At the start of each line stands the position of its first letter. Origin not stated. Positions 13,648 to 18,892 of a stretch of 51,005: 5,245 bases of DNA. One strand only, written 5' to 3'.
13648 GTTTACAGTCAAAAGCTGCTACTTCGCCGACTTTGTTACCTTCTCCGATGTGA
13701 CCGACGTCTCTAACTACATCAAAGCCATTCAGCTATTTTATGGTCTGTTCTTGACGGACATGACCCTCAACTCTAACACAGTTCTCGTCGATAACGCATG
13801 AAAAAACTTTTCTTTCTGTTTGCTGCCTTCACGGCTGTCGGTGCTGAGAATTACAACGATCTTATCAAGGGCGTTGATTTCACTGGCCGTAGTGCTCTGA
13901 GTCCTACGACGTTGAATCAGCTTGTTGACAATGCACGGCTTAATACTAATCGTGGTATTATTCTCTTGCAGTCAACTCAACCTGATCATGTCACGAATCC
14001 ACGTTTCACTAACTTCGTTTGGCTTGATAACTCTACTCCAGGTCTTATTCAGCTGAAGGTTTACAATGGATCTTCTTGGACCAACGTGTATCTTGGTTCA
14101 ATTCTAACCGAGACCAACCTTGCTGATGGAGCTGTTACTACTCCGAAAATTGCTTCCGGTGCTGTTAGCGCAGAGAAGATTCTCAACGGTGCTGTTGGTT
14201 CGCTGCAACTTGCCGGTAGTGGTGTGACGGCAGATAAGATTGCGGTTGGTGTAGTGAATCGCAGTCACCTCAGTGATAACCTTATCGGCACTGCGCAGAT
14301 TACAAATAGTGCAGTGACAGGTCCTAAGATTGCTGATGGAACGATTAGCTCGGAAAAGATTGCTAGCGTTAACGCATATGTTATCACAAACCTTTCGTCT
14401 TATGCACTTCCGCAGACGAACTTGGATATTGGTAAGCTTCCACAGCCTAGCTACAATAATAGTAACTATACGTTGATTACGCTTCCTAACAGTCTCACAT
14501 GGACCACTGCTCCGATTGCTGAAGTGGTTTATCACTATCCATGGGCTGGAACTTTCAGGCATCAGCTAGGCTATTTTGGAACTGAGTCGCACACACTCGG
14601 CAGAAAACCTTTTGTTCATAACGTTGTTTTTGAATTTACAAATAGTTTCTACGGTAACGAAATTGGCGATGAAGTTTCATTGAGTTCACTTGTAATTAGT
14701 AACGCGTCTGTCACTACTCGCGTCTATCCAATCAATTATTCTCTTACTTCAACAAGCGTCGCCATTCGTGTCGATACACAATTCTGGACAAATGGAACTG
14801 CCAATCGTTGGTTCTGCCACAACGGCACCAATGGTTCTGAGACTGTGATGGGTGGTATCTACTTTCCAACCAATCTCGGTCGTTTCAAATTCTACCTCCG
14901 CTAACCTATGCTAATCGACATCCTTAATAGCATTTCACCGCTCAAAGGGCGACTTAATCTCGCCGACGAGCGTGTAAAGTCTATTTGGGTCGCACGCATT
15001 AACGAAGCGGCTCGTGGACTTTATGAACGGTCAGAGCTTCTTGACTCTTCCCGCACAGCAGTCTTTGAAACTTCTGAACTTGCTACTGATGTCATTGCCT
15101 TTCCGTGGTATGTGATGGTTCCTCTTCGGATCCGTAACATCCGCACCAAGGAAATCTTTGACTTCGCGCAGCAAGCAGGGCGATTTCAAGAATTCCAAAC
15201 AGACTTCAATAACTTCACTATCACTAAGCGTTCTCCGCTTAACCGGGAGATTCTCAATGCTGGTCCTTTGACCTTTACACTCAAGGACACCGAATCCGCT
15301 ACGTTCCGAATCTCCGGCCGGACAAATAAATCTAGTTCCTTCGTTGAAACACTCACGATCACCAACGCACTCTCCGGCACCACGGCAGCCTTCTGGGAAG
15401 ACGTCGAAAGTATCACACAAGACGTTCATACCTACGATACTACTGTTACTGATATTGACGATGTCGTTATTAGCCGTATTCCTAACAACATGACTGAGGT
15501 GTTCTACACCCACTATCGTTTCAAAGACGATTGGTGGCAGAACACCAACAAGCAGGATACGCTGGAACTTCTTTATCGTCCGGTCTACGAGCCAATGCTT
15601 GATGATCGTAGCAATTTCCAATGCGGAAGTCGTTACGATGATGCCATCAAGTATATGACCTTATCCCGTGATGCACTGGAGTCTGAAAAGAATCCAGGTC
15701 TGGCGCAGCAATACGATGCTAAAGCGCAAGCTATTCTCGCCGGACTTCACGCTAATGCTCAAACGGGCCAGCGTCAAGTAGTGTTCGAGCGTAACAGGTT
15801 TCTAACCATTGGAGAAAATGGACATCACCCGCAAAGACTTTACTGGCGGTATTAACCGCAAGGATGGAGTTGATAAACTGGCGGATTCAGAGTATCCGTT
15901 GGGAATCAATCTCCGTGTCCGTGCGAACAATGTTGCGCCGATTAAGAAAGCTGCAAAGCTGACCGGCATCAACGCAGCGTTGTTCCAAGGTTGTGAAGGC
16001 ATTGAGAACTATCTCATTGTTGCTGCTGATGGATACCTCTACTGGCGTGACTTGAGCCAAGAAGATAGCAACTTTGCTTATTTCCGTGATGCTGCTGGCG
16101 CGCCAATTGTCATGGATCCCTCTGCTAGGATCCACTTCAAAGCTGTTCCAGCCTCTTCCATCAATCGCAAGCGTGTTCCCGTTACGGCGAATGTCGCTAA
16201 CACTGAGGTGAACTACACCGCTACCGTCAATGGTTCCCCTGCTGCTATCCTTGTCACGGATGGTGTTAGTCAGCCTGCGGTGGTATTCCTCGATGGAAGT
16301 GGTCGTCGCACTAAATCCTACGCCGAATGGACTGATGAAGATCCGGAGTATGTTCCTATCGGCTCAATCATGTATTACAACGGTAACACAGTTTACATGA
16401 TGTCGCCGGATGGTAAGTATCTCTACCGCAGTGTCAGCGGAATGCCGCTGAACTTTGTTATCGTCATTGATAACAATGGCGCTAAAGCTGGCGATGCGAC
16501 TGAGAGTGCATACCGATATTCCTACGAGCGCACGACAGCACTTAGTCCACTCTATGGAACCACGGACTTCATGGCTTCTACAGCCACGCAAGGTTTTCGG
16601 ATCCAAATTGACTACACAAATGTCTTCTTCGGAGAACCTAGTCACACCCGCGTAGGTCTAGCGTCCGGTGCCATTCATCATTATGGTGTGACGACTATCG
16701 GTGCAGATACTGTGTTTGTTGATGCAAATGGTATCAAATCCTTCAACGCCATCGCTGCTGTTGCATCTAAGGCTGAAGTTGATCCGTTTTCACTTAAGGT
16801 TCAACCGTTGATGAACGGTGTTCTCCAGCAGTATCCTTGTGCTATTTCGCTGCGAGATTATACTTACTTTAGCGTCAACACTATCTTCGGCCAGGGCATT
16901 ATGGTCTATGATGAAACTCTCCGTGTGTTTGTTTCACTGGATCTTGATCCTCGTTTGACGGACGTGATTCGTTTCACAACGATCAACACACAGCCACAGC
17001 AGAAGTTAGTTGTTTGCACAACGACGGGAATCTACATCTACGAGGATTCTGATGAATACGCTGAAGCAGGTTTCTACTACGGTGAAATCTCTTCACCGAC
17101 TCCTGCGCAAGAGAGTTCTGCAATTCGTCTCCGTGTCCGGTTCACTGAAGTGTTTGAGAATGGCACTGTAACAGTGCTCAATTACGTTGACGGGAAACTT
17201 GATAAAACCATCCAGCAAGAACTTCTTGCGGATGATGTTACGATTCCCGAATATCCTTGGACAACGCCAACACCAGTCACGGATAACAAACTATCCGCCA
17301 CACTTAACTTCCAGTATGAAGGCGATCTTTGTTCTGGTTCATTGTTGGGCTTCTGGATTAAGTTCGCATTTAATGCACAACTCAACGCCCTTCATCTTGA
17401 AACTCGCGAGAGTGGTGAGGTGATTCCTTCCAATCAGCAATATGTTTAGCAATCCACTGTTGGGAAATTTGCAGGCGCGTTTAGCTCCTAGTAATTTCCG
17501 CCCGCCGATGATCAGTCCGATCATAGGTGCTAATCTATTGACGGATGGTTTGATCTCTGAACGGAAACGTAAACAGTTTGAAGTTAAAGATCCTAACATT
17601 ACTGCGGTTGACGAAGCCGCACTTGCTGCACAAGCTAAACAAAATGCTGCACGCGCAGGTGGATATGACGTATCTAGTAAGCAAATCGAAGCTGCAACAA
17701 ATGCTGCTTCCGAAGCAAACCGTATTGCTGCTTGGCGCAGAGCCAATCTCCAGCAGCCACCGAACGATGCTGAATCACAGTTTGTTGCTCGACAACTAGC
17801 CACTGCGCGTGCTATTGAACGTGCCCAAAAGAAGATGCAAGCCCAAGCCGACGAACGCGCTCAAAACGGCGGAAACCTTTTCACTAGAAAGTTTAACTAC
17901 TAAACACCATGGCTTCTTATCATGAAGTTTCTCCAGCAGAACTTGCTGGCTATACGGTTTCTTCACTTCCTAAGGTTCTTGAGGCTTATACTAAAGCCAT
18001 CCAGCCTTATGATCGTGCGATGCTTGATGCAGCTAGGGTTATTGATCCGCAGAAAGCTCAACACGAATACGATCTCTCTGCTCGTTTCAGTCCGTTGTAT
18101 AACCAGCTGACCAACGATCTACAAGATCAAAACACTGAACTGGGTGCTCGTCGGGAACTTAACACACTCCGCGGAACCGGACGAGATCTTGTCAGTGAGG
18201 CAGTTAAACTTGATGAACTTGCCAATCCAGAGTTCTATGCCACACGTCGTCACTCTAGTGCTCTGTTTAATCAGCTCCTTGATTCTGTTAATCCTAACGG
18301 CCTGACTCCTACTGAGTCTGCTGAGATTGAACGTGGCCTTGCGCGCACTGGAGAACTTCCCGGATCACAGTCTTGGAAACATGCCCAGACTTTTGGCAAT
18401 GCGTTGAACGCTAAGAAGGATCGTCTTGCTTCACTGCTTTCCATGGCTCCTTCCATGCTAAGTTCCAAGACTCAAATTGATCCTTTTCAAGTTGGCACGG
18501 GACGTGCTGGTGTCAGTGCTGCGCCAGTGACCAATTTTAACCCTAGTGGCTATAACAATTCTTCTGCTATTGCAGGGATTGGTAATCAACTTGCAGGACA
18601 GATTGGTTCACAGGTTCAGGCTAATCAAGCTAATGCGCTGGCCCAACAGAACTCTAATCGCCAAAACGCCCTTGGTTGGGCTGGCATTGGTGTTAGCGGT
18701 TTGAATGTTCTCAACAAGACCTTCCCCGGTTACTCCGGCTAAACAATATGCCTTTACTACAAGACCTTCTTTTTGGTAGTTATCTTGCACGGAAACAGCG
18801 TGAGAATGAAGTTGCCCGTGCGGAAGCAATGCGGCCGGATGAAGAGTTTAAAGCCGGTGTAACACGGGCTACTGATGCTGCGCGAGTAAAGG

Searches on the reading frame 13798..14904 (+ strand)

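Call 9: search_protein_families(library=pfam, proteins=[window:13798-14904:+], max_evalue=0.01)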
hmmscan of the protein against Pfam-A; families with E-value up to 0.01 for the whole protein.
window:13798-14904:+ (368 aa): 0 families

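Call 89: search_protein_families(library=phrogs, proteins=[window:13798-14904:+], max_evalue=0.01)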
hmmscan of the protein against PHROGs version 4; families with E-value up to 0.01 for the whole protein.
window:13798-14904:+ (368 aa): 10 families
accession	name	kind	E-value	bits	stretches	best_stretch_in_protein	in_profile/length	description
phrog_892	-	tail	1.5e-17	64.5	2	107-151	344-398/782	tail fiber protein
phrog_28766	-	tail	2.2e-12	47.1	1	93-191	122-220/472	tail fiber protein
phrog_32822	-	head and packaging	1e-09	37.7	1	99-200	966-1065/1548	virion structural protein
phrog_26466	-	unknown function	1.1e-09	36.9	1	102-198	1808-1906/2337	-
phrog_13518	-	unknown function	3.1e-09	36.4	1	108-201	220-311/1230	-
phrog_21412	-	tail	1.1e-08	34.4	1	104-197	197-290/1452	tail fiber protein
phrog_36443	-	unknown function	1e-05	24.6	1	106-204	422-514/1238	-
phrog_7660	-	tail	2.2e-05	23.3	1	103-214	435-533/1656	tail fiber protein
phrog_38396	-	tail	0.00044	19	1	77-198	1297-1416/1435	tail protein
phrog_2012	-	tail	0.0099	16.7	0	136-202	109-171/212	minor tail protein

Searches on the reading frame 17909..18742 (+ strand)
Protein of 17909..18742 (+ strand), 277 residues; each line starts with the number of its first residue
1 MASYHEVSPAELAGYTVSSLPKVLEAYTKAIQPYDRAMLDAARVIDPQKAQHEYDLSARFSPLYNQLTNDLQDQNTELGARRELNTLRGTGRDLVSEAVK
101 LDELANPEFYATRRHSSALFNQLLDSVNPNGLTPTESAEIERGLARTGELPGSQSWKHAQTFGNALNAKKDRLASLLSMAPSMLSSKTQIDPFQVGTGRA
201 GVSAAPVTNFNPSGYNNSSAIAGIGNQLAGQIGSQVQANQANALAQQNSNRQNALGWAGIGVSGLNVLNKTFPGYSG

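Call 56: search_protein_families(library=pfam, proteins=[window:17909-18742:+], max_evalue=0.01)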
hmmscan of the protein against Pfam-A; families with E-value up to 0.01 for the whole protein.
window:17909-18742:+ (277 aa): 0 families

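Call 93: find_related_loci(query=window:17909-18742:+, collection=viral_contigs, flank=3000)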
Query window:17909-18742:+ (277 aa) in viral_contigs; peptide patterns used: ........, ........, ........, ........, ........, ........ (x = any residue, [..] = any of these).
5 stretches matched a pattern, but none encodes a relative of the query by tblastn (E <= 1e-3).
